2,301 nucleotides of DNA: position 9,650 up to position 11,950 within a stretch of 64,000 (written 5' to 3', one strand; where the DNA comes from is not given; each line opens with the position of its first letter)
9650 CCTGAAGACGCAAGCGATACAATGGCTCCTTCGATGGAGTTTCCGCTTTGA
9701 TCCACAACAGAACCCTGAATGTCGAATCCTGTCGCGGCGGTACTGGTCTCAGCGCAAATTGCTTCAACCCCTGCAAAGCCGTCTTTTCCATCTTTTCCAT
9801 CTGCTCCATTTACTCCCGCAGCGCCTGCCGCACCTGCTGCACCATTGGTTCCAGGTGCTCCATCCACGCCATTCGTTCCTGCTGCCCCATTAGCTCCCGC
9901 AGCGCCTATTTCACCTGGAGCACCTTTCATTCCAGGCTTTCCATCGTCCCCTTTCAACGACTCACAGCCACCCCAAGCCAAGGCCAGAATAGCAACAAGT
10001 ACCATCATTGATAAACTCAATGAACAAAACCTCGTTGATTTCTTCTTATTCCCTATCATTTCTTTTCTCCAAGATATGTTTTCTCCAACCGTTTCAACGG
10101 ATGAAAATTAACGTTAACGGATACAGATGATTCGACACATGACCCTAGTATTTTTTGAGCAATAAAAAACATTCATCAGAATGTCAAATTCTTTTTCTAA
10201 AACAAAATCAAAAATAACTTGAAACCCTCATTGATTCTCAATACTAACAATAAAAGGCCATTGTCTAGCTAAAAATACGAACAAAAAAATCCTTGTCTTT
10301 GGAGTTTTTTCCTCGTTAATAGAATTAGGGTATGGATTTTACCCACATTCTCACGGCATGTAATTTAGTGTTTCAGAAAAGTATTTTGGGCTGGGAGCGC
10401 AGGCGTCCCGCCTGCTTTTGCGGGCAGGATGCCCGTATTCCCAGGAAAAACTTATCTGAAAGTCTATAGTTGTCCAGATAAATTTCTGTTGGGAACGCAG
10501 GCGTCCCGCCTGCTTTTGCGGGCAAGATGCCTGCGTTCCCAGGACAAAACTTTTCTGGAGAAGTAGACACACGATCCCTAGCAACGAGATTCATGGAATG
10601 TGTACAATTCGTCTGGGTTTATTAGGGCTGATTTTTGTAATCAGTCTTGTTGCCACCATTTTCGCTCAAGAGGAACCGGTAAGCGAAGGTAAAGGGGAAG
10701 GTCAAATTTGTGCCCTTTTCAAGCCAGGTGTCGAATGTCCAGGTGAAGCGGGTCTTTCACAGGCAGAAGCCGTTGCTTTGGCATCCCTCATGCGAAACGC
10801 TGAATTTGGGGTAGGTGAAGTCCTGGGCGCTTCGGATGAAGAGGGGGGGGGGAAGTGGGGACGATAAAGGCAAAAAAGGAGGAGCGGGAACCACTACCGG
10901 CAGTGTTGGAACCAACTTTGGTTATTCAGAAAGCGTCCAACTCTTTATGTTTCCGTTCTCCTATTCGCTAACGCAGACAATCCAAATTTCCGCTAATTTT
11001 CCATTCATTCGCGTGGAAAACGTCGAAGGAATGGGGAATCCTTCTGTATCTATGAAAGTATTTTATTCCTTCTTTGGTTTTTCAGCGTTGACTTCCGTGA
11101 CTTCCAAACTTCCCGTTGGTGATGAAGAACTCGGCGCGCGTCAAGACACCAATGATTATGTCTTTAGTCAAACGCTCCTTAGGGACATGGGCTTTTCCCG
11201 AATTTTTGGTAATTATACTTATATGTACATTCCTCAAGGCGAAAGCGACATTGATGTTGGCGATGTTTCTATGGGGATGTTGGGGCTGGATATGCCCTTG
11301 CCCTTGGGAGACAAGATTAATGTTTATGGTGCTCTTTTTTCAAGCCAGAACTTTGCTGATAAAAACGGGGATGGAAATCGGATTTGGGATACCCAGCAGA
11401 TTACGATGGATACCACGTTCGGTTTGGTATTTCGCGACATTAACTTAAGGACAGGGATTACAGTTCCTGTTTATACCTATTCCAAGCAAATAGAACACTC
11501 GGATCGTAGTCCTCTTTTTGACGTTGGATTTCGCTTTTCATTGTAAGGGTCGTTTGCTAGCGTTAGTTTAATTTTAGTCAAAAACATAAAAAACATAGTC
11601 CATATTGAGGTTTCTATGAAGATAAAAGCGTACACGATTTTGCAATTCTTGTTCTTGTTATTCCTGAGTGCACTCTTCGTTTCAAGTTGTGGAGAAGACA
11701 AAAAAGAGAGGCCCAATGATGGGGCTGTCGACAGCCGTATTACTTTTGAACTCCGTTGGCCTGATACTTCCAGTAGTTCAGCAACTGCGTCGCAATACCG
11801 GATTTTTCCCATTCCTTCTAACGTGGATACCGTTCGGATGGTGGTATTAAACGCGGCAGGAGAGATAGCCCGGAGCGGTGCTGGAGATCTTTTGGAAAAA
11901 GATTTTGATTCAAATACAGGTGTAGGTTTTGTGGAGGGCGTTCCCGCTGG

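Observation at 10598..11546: G10 homopolymer splits a signal-peptide-bearing outer-membrane beta-barrel gene into two frames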

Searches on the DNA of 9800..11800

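Call 22: search_rna_families(source=window, start=9800, end=11800, threshold=evalue, max_evalue=1)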
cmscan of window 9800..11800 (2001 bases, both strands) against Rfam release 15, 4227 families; matches with E-value up to 1: 4.
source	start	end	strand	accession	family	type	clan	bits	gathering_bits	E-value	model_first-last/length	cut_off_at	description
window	10371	10560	-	RF04133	MIR2646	Gene; miRNA;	-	34.4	245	3.4e-05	1-256/256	no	MIR2646 microRNA precursor family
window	10429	10540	+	RF00007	U12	Gene; snRNA; splicing;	CL00006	26.1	53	0.013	1-151/151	no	U12 minor spliceosomal RNA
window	10430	10503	-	RF03286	MIR6146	Gene; miRNA;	-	19.6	59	0.74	1-75/75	no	MIR6146 microRNA precursor family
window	10241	10309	+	RF01675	CrcZ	Gene; sRNA;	-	14.1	95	0.5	1-398/398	no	Pseudomonas sRNA CrcZ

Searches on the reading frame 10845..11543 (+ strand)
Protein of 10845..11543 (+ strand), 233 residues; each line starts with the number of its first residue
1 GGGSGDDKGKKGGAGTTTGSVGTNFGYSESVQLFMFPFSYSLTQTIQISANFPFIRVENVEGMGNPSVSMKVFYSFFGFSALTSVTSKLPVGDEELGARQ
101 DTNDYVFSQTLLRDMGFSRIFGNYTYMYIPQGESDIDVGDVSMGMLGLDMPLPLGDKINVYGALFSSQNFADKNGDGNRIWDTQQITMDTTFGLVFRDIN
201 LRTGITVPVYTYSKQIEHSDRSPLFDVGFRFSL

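Call 24: search_protein_representatives(alignment_id=A2)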
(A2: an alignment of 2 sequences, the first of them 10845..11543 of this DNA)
Query: 2 sequences, 259 profile positions. Proteins with E-value up to 0.001 (for the whole library): 53; up to 1e-10: 27; up to 1e-30: 9. The best 53 are listed.
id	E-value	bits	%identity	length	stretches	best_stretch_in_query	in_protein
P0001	1.5e-141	486.6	-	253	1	1-259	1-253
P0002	2.5e-91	322.0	-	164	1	91-259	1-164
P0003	9.2e-64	231.7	-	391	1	2-258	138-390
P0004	1.4e-62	227.9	-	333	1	17-259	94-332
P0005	2.4e-58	214.0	-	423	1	3-258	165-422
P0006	1.1e-57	211.8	-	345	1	16-259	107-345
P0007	6.3e-54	199.5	-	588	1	25-259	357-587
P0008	1.7e-37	145.6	-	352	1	11-259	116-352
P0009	4.4e-37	144.3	-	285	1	24-258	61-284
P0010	3.0e-27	112.0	-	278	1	37-259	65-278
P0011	1.2e-25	106.8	-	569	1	7-151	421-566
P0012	7.6e-25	104.2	-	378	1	42-257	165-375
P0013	2.1e-24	102.7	-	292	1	20-259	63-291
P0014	2.3e-23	99.3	-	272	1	38-257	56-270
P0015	3.9e-22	95.3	-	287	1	38-258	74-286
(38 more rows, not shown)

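Call 26: find_encoding_contigs(protein=P0002, flank=10000, max_places=10)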
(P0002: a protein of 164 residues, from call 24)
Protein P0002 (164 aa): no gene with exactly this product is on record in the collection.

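Call 32: list_cluster_members(proteins=[P0001, P0002, P0003, P0004, P0005, P0006, P0007, P0008, P0009, P0010])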
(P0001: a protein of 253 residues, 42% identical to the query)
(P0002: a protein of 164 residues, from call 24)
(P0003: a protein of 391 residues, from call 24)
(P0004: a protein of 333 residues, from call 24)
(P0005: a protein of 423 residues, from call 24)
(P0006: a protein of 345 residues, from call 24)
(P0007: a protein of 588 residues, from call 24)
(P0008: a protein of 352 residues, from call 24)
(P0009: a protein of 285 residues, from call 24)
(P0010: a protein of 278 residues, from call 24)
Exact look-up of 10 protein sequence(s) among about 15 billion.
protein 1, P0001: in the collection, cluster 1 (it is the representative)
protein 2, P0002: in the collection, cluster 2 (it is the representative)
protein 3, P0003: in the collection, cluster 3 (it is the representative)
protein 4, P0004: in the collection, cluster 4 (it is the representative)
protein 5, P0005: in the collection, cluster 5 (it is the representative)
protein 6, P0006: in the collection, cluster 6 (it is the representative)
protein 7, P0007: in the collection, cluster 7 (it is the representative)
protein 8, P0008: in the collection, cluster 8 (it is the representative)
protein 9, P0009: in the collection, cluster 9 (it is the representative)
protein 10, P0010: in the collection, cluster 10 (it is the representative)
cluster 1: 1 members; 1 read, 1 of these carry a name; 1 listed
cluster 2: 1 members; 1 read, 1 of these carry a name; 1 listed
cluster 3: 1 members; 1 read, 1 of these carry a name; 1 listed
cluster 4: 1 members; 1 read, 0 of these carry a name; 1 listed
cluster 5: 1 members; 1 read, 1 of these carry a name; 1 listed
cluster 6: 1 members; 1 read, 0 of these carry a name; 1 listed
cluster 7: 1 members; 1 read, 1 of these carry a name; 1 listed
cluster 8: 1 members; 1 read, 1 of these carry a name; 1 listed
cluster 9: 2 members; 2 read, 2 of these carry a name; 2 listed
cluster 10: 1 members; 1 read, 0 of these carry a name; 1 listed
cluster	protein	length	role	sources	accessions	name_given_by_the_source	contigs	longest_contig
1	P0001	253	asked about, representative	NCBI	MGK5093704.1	hypothetical protein WDW89_17045, partial [Deltaproteobacteria bacterium TL4]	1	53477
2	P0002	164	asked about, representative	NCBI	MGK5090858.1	hypothetical protein WDW89_02440 [Deltaproteobacteria bacterium TL4]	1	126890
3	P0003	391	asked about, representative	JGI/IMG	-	hypothetical protein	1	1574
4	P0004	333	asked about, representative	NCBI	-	-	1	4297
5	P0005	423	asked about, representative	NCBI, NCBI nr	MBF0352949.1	MAG: hypothetical protein HQM11_18090 [SAR324 cluster bacterium] | hypothetical protein [SAR324 cluster bacterium]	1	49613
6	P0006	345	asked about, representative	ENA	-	-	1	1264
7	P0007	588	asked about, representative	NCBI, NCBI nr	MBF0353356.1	MAG: hypothetical protein HQM11_20180 [SAR324 cluster bacterium] | hypothetical protein [SAR324 cluster bacterium]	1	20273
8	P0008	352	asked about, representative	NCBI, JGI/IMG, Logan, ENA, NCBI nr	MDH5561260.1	MAG: hypothetical protein OEY59_10465 [Deltaproteobacteria bacterium] | hypothetical protein [Deltaproteobacteria bacterium]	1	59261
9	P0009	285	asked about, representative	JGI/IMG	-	hypothetical protein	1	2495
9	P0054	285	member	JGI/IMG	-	hypothetical protein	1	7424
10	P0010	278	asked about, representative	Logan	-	-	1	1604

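Call 35: find_encoding_contigs(protein=P0005, flank=6000, max_places=3)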
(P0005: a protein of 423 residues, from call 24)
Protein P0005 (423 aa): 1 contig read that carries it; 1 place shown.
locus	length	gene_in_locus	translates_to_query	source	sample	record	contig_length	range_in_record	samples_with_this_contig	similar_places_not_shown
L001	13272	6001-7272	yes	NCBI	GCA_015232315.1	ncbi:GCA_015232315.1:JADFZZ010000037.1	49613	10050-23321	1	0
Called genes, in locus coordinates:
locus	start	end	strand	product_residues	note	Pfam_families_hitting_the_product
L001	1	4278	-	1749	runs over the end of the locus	PF00069:Pkinase, PF07714:PK_Tyr_Ser-Thr, PF07693:KAP_NTPase, PF13191:AAA_16, PF01590:GAF, PF13185:GAF_2, PF13492:GAF_3 (weak), PF07228:SpoIIE, +4 more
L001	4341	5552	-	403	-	PF08308:PEGA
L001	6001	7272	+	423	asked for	-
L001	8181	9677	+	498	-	PF01436:NHL (weak)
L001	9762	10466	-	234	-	-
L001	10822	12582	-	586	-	-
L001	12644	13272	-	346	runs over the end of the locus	PF01087:GalP_UDP_transf, PF02744:GalP_UDP_tr_C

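Call 36: find_encoding_contigs(protein=P0008, flank=6000, max_places=3)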
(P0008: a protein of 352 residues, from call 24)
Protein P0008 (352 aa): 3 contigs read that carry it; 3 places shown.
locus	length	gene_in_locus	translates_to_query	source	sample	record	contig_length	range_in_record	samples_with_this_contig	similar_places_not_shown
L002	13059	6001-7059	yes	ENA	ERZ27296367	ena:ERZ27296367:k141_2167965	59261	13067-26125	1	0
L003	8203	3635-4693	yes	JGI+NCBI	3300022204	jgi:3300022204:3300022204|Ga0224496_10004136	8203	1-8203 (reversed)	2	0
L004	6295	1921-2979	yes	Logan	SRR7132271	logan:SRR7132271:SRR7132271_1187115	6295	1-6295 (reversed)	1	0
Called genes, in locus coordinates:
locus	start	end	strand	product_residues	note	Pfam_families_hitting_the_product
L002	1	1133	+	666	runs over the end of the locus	PF05013:FGase, PF08014:MATCAP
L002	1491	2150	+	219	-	PF06397:Desulfoferrod_N, PF00210:Ferritin (faint), PF02915:Rubrerythrin, PF21349:RUBY_RBDX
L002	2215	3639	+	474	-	PF00939:Na_sulph_symp, PF03600:CitMHS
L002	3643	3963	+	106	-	-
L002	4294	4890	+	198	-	-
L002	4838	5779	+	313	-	PF12710:HAD (weak)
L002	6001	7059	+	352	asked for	-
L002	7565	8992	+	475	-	-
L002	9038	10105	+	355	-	-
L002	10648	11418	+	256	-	PF02625:XdhC_CoxI, PF13478:XdhC_C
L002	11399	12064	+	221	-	PF12804:NTP_transf_3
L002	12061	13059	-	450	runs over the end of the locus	PF01235:Na_Ala_symp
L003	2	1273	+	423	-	PF00939:Na_sulph_symp, PF03600:CitMHS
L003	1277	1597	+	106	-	-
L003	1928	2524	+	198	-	-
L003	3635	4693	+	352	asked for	-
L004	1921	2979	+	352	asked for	-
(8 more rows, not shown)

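Call 37: find_encoding_contigs(protein=P0007, flank=6000, max_places=3)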
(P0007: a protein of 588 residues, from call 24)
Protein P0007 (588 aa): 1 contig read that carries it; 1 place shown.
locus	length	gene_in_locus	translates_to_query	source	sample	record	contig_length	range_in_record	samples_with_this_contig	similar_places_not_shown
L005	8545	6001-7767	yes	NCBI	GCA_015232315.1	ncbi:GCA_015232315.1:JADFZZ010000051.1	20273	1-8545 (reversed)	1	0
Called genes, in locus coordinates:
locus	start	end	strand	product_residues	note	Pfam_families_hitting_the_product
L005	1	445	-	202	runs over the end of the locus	-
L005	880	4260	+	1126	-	PF07696:7TMR-DISMED2, PF07695:7TMR-DISM_7TM, PF00512:HisKA, PF02518:HATPase_c, PF00072:Response_reg, PF07228:SpoIIE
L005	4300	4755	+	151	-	-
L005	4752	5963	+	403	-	-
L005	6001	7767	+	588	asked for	-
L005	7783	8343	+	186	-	-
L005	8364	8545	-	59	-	?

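Call 38: find_encoding_contigs(protein=P0004, flank=6000, max_places=3)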
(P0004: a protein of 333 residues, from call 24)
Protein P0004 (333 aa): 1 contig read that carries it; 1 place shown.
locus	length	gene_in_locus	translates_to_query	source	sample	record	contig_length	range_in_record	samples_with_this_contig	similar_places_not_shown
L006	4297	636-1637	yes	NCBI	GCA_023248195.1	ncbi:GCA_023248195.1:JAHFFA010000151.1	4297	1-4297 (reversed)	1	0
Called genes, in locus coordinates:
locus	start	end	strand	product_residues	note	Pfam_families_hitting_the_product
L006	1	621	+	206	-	?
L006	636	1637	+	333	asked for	-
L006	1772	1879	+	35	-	-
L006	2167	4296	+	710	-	?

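Call 39: find_encoding_contigs(protein=P0003, flank=6000, max_places=3)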
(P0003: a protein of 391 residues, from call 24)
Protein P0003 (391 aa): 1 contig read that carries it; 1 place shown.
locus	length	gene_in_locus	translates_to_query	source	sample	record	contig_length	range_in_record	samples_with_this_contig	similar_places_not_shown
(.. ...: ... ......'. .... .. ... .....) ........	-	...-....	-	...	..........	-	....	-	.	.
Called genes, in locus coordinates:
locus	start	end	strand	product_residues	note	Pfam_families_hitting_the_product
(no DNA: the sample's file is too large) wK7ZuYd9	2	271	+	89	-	?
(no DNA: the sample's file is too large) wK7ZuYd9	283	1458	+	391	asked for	-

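Call 63: find_encoding_contigs(protein=P0054, flank=6000, max_places=2)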
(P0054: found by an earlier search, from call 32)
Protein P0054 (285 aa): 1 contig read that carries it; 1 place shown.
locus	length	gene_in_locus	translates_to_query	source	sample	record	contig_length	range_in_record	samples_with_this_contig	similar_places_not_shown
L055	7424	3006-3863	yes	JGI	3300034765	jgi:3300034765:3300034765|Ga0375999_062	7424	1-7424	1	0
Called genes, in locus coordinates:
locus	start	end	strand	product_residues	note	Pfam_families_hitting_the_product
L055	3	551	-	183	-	?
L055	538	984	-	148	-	PF12161:HsdM_N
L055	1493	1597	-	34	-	-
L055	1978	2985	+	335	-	-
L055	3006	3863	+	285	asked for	-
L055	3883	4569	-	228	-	PF02592:Vut_1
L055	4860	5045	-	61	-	-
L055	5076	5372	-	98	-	-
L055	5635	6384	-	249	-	PF00588:SpoU_methylase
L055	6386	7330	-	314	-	PF01073:3Beta_HSD, PF01370:Epimerase, PF02719:Polysacc_synt_2 (weak), PF04321:RmlD_sub_bind, PF16363:GDP_Man_Dehyd, PF07993:NAD_binding_4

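Call 64: find_encoding_contigs(protein=P0013, flank=6000, max_places=2)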
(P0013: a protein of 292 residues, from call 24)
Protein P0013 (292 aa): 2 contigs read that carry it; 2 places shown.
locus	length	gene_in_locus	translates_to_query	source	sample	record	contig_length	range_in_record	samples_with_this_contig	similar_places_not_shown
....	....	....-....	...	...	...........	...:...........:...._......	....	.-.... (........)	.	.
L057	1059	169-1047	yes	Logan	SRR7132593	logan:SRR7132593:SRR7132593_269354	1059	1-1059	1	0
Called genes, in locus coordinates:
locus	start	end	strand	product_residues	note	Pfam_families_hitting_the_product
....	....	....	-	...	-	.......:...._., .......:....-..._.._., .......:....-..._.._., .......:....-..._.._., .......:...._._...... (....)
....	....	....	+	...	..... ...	-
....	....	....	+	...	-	-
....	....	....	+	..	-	?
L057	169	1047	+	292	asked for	-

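Call 65: find_encoding_contigs(protein=P0012, flank=6000, max_places=2)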
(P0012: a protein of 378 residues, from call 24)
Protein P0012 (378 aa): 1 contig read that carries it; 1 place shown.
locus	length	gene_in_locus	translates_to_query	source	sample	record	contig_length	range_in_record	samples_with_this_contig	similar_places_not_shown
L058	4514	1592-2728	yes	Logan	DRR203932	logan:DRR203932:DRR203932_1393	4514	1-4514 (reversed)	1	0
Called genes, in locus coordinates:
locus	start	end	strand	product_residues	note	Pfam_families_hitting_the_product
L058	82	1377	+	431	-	PF00483:NTP_transferase, PF12804:NTP_transf_3 (weak), PF24894:Hexapep_GlmU (faint), PF25247:LbH_GLGC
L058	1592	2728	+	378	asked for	-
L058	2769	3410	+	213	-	-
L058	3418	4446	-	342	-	PF02322:Cyt_bd_oxida_II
